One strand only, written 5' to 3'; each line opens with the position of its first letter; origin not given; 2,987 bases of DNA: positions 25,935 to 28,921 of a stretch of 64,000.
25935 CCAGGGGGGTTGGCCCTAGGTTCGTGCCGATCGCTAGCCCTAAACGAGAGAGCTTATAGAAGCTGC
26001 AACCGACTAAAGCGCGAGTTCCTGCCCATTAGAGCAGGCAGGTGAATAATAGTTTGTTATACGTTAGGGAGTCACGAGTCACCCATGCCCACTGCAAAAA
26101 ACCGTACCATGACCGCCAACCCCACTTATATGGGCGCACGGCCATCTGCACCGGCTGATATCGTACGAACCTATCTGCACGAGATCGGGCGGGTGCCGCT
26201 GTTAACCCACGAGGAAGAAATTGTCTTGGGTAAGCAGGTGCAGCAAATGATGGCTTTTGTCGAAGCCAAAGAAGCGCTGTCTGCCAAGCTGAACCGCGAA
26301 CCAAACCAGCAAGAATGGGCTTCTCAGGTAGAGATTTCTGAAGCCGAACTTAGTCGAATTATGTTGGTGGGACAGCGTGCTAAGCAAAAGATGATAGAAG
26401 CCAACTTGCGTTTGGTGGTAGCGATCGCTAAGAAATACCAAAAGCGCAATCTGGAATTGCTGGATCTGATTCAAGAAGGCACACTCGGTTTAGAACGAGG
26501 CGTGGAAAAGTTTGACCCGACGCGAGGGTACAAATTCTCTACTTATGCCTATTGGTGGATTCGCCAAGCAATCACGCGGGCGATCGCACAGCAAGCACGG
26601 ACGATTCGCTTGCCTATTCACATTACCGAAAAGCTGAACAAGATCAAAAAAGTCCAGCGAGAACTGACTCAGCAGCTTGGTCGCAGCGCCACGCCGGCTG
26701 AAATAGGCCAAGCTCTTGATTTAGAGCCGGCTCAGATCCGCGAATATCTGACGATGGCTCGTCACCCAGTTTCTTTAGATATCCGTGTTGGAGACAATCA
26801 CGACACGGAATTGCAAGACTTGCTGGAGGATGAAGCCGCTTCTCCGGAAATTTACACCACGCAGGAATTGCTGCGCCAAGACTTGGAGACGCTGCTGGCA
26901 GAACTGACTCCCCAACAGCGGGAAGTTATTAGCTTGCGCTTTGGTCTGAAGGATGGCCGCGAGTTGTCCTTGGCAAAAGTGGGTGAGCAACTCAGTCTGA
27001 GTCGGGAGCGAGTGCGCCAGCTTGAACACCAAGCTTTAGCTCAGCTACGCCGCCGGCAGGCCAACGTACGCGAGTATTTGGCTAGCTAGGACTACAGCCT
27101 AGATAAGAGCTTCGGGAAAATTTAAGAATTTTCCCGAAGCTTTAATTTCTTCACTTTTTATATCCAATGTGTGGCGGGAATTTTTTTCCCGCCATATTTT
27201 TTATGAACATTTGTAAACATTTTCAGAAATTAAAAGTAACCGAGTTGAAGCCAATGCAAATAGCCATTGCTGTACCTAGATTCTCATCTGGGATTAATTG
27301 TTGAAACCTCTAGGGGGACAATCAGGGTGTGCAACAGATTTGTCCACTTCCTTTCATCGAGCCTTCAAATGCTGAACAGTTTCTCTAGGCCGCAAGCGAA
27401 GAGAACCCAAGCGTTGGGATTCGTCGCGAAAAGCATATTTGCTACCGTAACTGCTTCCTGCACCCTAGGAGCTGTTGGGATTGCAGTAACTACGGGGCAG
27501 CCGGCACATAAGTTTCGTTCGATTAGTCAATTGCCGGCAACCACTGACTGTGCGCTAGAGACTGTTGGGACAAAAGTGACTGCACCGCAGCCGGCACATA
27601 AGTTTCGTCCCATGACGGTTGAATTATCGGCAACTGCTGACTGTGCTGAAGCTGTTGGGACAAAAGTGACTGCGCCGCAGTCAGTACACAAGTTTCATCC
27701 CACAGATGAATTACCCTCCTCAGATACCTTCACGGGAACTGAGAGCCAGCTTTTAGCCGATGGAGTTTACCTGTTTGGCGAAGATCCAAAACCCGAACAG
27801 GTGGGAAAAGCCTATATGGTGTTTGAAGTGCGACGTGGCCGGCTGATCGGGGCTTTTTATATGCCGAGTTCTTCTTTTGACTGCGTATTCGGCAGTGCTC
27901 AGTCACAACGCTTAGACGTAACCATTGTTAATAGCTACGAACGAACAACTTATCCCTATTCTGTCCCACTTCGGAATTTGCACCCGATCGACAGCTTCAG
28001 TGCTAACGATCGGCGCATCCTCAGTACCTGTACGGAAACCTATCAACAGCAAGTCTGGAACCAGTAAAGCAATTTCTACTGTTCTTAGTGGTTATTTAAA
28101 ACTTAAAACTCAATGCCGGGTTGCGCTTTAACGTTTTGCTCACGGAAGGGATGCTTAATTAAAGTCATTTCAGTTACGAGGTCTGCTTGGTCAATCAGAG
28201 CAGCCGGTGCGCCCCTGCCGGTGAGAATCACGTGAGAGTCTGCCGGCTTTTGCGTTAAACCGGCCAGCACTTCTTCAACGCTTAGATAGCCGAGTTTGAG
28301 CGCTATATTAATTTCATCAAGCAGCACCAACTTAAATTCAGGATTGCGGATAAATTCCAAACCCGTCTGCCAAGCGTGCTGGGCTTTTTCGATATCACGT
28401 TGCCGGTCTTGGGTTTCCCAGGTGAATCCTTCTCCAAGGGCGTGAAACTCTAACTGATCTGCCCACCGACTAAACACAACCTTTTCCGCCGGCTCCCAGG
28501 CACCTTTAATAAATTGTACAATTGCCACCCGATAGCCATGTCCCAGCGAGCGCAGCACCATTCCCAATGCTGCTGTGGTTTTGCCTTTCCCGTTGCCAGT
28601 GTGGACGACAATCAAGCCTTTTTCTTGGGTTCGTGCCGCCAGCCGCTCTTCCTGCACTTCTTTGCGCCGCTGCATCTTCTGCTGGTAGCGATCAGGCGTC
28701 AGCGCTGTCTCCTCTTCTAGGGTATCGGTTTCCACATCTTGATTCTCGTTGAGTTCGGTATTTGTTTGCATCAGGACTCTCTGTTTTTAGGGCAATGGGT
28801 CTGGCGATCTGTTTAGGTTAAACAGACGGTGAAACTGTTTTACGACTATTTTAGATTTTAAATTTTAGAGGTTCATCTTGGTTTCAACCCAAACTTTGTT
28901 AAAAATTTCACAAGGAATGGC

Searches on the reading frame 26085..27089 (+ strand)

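Call 54: search_protein_families(library=pfam, proteins=[window:26085-27089:+], max_evalue=0.001)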
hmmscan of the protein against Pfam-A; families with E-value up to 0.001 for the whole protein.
window:26085-27089:+ (334 aa): 5 families
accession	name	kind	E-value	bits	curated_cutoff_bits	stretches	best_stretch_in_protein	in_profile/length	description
PF04539.22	Sigma70_r3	-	2.7e-33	114.3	25.3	1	182-255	1-75/78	Sigma-70 region 3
PF04542.20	Sigma70_r2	-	1.1e-23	83.2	24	1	103-173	1-71/71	Sigma-70 region 2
PF04545.22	Sigma70_r4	-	3.2e-17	62.2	24.1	1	270-322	1-49/50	Sigma-70, region 4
PF00140.25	Sigma70_r1_2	-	8.5e-14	51.7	22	1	25-56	1-32/34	Sigma-70 factor, region 1.2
PF08281.18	Sigma70_r4_2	-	0.00011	22.2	25.7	0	265-321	2-54/54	Sigma-70, region 4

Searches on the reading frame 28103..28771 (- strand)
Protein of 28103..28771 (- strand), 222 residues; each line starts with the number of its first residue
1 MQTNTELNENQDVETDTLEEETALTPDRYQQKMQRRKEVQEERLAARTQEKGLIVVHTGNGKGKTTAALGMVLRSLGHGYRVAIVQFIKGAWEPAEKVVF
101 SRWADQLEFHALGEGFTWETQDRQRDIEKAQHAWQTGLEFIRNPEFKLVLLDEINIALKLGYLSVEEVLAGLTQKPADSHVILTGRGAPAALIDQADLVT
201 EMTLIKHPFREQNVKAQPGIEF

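Call 54: search_protein_families(library=pfam, proteins=[window:28103-28771:-], max_evalue=0.001)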
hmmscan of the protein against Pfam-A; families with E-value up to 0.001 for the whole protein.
window:28103-28771:- (222 aa): 2 families
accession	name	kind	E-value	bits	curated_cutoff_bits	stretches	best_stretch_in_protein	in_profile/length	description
PF02572.21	CobA_CobO_BtuR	-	3.4e-65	219.9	25.7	1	50-222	1-172/172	ATP:corrinoid adenosyltransferase BtuR/CobO/CobP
PF12557.13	Co_AT_N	-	2.5e-08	34.1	21.4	1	27-44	9-26/26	Cob(I)alamin adenosyltransferase N terminal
